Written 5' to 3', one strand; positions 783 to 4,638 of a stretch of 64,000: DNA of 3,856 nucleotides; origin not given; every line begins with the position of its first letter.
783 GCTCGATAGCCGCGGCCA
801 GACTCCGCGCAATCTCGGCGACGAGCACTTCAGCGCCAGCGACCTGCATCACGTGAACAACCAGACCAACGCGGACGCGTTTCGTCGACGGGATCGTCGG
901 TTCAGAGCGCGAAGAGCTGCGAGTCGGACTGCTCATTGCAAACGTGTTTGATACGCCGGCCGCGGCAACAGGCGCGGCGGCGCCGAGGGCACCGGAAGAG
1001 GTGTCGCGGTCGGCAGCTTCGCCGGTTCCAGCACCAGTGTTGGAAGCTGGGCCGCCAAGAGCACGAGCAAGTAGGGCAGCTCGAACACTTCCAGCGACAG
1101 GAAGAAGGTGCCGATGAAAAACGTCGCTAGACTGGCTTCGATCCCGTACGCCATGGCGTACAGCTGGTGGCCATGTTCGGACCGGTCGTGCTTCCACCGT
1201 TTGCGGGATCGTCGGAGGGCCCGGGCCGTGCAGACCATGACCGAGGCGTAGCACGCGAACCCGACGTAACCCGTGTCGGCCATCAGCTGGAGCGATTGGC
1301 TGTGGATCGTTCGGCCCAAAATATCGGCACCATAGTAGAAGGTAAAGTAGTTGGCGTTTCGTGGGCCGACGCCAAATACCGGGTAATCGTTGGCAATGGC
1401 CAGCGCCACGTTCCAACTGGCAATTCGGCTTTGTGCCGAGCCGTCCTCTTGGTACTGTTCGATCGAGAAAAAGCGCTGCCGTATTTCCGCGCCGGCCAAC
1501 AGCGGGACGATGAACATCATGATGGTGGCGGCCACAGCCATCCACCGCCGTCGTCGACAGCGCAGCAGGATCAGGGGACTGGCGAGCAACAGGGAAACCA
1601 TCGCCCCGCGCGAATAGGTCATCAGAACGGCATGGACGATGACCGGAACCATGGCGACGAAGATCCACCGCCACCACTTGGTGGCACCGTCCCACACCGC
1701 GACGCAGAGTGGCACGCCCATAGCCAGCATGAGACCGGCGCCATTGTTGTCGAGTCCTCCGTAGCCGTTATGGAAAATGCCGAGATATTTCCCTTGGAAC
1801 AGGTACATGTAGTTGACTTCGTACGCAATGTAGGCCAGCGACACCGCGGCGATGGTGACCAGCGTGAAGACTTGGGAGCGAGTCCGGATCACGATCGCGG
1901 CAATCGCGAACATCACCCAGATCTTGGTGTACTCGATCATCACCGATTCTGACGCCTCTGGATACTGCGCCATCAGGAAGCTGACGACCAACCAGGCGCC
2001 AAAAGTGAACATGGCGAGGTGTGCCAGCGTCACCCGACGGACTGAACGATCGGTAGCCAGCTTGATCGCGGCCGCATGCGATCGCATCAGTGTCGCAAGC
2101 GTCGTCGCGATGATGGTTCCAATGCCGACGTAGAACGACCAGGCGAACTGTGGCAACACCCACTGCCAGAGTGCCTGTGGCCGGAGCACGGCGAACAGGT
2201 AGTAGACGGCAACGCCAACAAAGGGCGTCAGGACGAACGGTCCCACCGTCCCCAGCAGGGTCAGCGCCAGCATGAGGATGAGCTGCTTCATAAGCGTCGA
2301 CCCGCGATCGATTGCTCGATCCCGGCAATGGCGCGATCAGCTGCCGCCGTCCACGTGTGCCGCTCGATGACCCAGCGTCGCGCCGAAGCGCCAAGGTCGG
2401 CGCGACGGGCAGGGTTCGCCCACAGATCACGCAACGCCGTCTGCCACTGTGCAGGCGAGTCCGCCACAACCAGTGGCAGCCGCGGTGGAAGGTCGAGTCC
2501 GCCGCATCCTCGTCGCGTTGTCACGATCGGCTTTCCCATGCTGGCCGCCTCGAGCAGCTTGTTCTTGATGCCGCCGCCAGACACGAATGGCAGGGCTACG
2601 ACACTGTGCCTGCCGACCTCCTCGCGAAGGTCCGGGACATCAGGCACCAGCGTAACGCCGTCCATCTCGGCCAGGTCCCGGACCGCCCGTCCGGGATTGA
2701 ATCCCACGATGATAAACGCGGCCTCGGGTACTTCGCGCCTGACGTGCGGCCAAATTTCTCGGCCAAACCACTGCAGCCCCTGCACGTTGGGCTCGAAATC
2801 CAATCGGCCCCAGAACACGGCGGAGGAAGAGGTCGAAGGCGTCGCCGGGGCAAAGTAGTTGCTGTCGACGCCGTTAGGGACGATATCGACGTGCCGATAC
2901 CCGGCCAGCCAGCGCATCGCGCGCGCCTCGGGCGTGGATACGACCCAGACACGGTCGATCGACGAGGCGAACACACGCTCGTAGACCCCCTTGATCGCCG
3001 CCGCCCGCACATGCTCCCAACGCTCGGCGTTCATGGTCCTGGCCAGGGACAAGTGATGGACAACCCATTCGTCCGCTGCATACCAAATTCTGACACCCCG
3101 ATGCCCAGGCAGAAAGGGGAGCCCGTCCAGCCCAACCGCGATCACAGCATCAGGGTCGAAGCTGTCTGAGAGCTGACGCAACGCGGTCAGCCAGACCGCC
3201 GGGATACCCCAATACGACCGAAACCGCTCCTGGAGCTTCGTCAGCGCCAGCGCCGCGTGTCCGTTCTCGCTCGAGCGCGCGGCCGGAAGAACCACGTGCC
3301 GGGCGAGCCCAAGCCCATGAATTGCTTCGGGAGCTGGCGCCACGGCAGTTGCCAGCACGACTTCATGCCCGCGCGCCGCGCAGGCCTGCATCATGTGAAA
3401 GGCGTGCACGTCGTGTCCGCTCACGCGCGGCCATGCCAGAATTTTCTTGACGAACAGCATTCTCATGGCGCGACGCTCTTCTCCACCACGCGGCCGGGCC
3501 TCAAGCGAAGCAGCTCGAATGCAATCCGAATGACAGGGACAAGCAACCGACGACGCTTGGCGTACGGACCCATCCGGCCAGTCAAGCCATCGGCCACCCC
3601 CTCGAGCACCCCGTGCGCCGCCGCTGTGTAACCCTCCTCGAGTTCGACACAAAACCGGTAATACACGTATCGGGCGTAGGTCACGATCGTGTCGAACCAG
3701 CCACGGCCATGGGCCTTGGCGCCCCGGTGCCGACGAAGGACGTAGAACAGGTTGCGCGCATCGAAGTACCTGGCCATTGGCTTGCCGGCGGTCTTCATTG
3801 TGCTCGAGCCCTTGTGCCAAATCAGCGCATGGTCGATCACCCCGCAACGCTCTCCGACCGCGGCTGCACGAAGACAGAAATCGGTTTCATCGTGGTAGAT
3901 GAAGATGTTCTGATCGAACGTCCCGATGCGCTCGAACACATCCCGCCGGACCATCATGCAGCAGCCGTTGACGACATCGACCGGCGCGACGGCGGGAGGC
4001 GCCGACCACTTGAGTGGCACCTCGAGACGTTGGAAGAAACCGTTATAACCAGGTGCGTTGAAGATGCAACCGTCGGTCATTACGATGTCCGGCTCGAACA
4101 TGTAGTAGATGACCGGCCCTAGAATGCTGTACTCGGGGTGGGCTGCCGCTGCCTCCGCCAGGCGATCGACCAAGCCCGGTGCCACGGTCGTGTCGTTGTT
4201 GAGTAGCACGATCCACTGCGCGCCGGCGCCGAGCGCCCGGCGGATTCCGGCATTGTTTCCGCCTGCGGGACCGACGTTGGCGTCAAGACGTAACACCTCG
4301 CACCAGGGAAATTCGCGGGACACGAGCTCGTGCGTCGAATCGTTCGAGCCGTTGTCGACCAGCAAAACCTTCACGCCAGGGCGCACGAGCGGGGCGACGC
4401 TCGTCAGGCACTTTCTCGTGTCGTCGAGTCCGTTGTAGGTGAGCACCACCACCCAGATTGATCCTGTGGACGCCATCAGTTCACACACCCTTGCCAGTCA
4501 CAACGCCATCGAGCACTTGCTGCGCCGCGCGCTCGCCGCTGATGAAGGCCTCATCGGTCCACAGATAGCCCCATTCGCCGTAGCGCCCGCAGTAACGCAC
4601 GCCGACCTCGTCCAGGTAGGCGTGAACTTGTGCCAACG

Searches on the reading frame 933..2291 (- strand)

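Call 40: search_protein_families(library=pfam, proteins=[window:933-2291:-], max_evalue=0.00001)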
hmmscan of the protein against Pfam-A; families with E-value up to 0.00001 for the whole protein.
window:933-2291:- (452 aa): 1 family
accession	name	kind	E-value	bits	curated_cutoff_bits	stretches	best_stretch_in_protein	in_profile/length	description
PF04932.20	Wzy_C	-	7.4e-22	78.2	31.7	1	221-348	9-148/149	O-Antigen ligase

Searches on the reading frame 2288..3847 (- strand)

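Call 40: search_protein_families(library=pfam, proteins=[window:2288-3847:-], max_evalue=0.00001)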
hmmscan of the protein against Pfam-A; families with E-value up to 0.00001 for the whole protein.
window:2288-3847:- (519 aa): 3 families
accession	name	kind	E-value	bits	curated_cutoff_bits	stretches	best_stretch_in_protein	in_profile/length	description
PF13692.12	Glyco_trans_1_4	-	1.1e-18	68.3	27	1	343-477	4-141/142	Glycosyl transferases group 1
PF13524.12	Glyco_trans_1_2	-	1.7e-08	35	25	1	414-505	46-141/144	Glycosyl transferase-like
PF13439.12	Glyco_transf_4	-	1.4e-06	28.9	28.5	1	143-329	2-168/170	Glycosyltransferase Family 4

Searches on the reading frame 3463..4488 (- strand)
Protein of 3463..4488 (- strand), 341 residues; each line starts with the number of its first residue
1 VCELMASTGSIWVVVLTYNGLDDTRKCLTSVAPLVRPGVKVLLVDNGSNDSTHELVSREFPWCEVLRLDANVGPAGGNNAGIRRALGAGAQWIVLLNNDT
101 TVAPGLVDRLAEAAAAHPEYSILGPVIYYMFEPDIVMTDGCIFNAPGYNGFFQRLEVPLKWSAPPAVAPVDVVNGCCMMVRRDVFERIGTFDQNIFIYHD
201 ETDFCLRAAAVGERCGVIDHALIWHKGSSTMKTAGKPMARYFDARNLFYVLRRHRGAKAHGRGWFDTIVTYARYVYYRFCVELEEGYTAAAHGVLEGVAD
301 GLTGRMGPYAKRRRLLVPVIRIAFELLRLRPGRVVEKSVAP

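Call 40: search_protein_families(library=pfam, proteins=[window:3463-4488:-], max_evalue=0.00001)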
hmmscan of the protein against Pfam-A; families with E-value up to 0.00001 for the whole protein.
window:3463-4488:- (341 aa): 3 families
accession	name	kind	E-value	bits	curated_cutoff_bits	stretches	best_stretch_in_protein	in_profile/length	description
PF00535.33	Glycos_transf_2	-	2.7e-19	70.2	23.3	1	13-188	2-167/168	Glycosyl transferase family 2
PF13632.12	Glyco_trans_2_3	-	1.9e-10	41.3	27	1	92-244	1-142/198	Glycosyl transferase family group 2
PF13641.12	Glyco_tranf_2_3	-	5.5e-09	36.8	27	1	11-240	3-226/230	Glycosyltransferase like family 2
